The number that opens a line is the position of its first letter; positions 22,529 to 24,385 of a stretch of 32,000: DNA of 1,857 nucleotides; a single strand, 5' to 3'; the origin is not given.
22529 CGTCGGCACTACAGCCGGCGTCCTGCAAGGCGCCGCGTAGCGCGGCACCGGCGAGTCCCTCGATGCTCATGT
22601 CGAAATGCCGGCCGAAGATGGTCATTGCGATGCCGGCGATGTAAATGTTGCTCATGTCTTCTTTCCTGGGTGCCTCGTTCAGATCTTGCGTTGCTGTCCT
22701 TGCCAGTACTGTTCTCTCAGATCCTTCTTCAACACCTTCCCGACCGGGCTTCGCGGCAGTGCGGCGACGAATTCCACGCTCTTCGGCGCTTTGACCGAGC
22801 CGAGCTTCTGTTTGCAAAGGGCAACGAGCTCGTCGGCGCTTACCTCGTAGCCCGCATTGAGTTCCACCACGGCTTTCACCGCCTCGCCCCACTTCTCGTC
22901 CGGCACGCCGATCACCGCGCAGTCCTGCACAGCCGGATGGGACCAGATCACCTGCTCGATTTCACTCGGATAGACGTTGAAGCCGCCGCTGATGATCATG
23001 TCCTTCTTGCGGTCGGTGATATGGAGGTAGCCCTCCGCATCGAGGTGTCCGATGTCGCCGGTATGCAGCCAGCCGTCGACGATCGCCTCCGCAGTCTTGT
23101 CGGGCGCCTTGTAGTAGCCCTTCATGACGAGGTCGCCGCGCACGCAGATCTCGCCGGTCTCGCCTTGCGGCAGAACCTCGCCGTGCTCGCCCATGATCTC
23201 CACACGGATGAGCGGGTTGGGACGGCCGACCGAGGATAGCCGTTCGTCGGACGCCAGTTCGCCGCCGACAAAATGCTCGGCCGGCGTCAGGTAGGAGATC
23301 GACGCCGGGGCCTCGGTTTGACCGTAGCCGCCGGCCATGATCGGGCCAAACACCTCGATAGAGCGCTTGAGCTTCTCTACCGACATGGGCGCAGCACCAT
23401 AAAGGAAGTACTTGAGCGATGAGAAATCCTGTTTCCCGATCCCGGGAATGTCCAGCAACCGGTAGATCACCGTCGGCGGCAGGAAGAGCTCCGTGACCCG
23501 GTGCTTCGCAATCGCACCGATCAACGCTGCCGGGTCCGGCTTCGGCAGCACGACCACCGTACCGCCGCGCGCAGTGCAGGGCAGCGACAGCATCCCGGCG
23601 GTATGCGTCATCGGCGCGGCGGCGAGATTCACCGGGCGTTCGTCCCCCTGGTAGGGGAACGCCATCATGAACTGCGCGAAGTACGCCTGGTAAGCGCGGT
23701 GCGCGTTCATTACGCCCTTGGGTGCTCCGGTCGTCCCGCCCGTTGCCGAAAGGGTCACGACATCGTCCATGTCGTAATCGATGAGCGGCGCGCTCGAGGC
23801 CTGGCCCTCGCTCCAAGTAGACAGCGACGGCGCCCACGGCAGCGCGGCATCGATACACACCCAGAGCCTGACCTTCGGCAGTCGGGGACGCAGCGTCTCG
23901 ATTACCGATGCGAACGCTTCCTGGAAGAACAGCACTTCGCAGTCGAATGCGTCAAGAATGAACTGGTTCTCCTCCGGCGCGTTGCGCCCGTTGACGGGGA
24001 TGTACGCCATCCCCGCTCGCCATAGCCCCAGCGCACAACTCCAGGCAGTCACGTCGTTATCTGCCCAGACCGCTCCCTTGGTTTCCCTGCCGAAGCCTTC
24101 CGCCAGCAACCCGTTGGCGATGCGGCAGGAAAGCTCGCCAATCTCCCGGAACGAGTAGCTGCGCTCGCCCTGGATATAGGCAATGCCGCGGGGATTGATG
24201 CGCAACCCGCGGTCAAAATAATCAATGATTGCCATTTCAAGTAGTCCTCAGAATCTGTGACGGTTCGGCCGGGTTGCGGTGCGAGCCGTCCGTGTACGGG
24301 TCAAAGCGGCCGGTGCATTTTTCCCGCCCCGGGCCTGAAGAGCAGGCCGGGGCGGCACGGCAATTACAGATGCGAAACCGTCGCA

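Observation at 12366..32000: About 20-kb co-directional supercluster combining hydrophobic-substrate envelope machinery, periplasmic amine oxidation and acyl-CoA chemistry: candidate lipophilic amine/amino-alcohol catabolic system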

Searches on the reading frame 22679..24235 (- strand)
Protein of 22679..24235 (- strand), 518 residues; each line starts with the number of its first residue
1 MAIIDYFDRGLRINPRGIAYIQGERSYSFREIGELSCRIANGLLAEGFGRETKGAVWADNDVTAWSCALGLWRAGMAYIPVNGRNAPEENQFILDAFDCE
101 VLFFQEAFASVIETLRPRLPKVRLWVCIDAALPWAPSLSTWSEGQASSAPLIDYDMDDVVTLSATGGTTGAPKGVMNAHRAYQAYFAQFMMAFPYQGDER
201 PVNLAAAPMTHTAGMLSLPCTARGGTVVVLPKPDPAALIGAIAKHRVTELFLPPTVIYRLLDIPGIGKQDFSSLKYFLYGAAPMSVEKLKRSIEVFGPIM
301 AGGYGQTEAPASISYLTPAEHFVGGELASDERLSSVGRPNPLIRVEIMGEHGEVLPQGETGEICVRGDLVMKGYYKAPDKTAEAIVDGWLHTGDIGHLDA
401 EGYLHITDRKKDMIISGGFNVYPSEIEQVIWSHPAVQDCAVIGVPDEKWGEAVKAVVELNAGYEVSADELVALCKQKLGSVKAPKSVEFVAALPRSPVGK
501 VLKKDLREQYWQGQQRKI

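Call 5: search_protein_families(library=pfam, proteins=[window:22679-24235:-], max_evalue=0.01)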
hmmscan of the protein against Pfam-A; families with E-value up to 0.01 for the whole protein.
window:22679-24235:- (518 aa): 2 families
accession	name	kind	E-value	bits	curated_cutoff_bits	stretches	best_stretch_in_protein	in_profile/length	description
PF00501.34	AMP-binding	-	2.4e-71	241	29.9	1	13-375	7-384/384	AMP-binding enzyme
PF13193.12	AMP-binding_C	-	4.7e-22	79.2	24.5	1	425-500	1-76/76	AMP-binding enzyme C-terminal domain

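Call 9: search_protein_families(library=ncbifam, proteins=[window:22679-24235:-], max_evalue=0.001)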
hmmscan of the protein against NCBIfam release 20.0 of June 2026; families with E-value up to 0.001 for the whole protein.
window:22679-24235:- (518 aa): 107 families (the best 25 are shown)
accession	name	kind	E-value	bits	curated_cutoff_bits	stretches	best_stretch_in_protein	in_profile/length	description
NF004837.0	PRK06187.1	subfamily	1.6e-129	432.6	476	1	4-516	11-528/531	long-chain-fatty-acid--CoA ligase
NF006182.0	PRK08316.1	subfamily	1.1e-111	373.9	663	1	3-513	13-520/523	fatty acyl-CoA synthetase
NF004838.1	PRK06188.1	equivalog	6.4e-105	351.4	875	1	153-511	168-524/524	fatty-acid--CoA ligase FadD8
NF005676.0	PRK07470.1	equivalog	2.1e-101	340.2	774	1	11-510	30-529/544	acyl-CoA synthetase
NF005801.1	PRK07656.1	equivalog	2.3e-93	313.6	657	1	19-507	19-500/500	FadD3 family acyl-CoA ligase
NF009071.0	PRK12406.1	subfamily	5e-91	305.6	701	1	21-518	7-510/510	acyl-CoA synthetase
NF009233.0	PRK12583.1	subfamily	1.1e-88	298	832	1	18-510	37-550/558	fatty acid CoA ligase family protein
NF004797.0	PRK06145.1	equivalog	4.5e-86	289.2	850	1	12-510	13-495/499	acyl-CoA synthetase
NF005702.0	PRK07514.1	subfamily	5.9e-82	275.6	558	1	22-511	25-501/506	malonyl-CoA synthase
NF006020.0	PRK08162.1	subfamily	1.3e-79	268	677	1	3-511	21-539/545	acyl-CoA synthetase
NF052269.1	Staph_lig_FadD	equivalog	3.3e-79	266.5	650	1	24-509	25-492/499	long-chain-fatty-acid--CoA ligase FadD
NF005307.0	PRK06839.1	equivalog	9.4e-79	265.3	748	1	8-509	9-492/496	o-succinylbenzoate--CoA ligase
NF038341.1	ligase_FadD4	exception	2.3e-77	260.5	850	1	26-510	22-504/506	fatty-acid--CoA ligase FadD4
NF006181.0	PRK08314.1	subfamily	6.4e-77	259.1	705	1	140-515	185-559/563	long-chain-fatty-acid--CoA ligase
NF005463.0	PRK07059.1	subfamily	2e-76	257.6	869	2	142-508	189-554/557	long-chain-fatty-acid--CoA ligase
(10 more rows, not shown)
